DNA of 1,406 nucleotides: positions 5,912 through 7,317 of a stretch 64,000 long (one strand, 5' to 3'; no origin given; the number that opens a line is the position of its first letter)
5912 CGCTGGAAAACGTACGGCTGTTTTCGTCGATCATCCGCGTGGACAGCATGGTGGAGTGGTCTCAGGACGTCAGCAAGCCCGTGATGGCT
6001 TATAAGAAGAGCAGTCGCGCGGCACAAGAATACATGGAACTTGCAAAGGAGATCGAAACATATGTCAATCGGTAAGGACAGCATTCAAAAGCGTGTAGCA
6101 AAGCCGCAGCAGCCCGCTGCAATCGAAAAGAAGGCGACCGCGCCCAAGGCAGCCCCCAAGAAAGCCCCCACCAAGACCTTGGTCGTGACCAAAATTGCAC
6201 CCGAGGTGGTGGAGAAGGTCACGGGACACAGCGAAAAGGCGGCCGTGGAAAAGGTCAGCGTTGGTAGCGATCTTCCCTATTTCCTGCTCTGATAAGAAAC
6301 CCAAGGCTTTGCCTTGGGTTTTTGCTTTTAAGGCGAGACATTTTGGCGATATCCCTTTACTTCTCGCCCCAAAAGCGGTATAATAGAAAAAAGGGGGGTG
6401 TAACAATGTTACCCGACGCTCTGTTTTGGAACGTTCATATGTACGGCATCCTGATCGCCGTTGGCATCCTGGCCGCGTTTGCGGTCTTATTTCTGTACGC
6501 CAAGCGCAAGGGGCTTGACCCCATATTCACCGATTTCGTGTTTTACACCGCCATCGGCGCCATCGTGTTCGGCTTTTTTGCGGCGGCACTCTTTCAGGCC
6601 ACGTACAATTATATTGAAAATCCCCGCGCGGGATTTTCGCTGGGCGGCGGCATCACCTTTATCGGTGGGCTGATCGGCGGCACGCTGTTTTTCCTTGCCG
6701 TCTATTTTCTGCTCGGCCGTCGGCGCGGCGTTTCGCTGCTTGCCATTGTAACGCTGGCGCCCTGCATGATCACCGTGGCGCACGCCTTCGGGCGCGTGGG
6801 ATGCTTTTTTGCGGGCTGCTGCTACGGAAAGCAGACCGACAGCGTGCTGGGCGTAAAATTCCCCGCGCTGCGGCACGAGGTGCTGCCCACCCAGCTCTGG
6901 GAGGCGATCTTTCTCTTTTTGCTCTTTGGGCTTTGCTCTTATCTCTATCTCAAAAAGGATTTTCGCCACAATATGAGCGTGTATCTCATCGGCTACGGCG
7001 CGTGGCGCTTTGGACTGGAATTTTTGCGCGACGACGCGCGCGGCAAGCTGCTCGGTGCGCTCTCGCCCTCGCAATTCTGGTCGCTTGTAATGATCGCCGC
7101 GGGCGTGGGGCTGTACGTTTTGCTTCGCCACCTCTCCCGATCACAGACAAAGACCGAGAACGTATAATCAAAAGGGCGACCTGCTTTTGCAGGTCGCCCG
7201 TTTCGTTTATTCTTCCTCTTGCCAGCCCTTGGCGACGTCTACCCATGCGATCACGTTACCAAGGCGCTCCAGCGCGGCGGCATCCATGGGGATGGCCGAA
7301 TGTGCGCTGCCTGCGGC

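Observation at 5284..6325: ParA-type ATPase plus an overlapping disordered Lys/Ala/Pro-rich ORF as the terminal genes of a glycyl-radical metabolosome operon: candidate McdAB-like organelle-positioning module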

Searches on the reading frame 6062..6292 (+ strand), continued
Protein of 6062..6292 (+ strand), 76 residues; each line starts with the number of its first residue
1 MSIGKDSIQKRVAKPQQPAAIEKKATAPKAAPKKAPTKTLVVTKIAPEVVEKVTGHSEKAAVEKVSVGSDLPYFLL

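Call 53: find_encoding_contigs(protein=P0227, flank=10000, max_places=2)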
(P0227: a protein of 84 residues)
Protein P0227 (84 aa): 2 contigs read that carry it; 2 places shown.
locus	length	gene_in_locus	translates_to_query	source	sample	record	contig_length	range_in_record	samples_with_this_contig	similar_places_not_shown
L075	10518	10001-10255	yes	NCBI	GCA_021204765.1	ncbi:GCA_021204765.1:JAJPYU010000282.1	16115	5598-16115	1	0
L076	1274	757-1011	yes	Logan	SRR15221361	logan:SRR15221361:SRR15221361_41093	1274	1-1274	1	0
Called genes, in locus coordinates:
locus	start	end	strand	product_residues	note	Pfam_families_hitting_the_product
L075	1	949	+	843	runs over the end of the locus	PF02901:PFL-like, PF01228:Gly_radical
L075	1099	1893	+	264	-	PF13353:Fer4_12, PF04055:Radical_SAM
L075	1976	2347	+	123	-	PF00936:BMC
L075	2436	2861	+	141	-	PF10662:PduV-EutP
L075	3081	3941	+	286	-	PF00596:Aldolase_II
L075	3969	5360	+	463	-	PF00171:Aldedh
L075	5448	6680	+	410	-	PF08240:ADH_N, PF16912:Glu_dehyd_C, PF00107:ADH_zinc_N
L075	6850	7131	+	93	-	PF00936:BMC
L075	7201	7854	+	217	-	PF06130:PTAC, PF01568:Molydop_binding (faint)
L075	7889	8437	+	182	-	PF00936:BMC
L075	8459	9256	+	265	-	PF08220:HTH_DeoR, PF08279:HTH_11 (weak), PF00455:DeoRC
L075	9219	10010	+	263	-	PF00142:Fer4_NifH (weak), PF01656:CbiA, PF02374:ArsA_ATPase (weak), PF06564:CBP_BcsQ, PF09140:MipZ (weak), PF10609:ParA (faint), PF13614:AAA_31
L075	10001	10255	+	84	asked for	-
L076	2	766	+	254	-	?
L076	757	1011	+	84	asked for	-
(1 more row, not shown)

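Call 54: find_encoding_contigs(protein=P0225, flank=10000, max_places=2)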
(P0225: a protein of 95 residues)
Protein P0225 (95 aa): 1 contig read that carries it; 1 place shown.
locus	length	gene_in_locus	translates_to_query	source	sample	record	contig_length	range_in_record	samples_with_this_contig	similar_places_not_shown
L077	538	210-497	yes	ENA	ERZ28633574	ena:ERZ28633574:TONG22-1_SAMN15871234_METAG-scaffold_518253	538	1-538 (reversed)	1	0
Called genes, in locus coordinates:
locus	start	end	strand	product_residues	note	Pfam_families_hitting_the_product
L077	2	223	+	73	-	?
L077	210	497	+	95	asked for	-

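Call 58: search_dna_similar(query=window:6062-6292:+, collection=plasmids, mode=protein, max_evalue=0.01, max_rows=10)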
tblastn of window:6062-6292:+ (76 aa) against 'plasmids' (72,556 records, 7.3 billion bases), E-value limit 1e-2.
No match.

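Call 61: search_solved_structures(query=A1, max_evalue=10)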
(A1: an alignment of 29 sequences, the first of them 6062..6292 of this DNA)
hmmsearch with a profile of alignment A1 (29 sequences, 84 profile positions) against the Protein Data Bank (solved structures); distinct sequences matched with E-value up to 10: 18.
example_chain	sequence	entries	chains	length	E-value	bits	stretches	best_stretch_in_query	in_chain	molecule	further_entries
6woo_PP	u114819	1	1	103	0.048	18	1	8-80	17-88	uS19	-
6q8y_E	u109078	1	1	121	0.06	17.7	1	8-80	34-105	40S ribosomal protein S15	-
4uer_S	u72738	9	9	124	0.064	17.6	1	8-80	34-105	US19 | 40S ribosomal protein S15 | RPS15 isoform 1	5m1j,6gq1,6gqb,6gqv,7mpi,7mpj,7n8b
4v92_BP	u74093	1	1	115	0.066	17.5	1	8-80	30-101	US19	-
6t4q_SP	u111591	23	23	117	0.069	17.5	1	8-80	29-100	40S ribosomal protein S15 | RPS15 isoform 1 | Small ribosomal subunit protein uS19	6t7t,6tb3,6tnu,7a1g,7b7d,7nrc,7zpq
5lyb_C5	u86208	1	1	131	0.07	17.5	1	8-80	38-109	40S ribosomal protein S15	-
6i7o_E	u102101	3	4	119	0.073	17.4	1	8-80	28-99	40S ribosomal protein S15 | RPS15 isoform 1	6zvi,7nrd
5tbw_Q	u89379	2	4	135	0.073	17.4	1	8-80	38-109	40S ribosomal protein S15 | Small ribosomal subunit protein uS19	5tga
5dat_C5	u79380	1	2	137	0.075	17.4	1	8-80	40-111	40S ribosomal protein S15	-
4u4o_C5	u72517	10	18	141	0.079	17.3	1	8-80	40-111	40S ribosomal protein S15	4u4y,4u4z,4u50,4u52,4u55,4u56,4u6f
4u3m_C5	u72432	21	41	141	0.079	17.3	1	8-80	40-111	40S ribosomal protein S15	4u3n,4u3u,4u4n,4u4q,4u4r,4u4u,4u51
3j6x_15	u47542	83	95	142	0.081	17.2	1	8-80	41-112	40S ribosomal protein S15 | 40S ribosomal protein rpS15 (S19p) | uS19 (yeast S15)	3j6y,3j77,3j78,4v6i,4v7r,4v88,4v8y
6wdr_P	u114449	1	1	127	0.085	17.2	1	8-80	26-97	40S ribosomal protein S15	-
5tgm_C5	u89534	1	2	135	0.099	17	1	8-80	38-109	40S Ribosomal Protein S15,40S ribosomal protein S15,40S Ribosomal Protein S15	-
5dgf_C5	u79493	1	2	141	0.11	16.8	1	8-80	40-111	40S ribosomal protein S15 (uS19)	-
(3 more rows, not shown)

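Call 62: search_protein_families(library=phrogs, proteins=[window:6062-6292:+], max_evalue=0.01)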
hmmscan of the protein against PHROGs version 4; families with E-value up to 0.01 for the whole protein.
window:6062-6292:+ (76 aa): 0 families

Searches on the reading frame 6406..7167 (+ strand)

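Call 5: search_protein_families(library=pfam, proteins=[window:6406-7167:+], max_evalue=0.01)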
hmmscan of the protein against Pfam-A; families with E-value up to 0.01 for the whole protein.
window:6406-7167:+ (253 aa): 2 families
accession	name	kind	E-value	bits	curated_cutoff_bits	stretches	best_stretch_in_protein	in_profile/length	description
PF01790.23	LGT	-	3.3e-39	135.1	24.9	1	8-238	9-239/240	Prolipoprotein diacylglyceryl transferase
PF12822.12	ECF_trnsprt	-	0.0082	16.6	30.7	1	16-174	3-165/169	ECF transporter, substrate-specific component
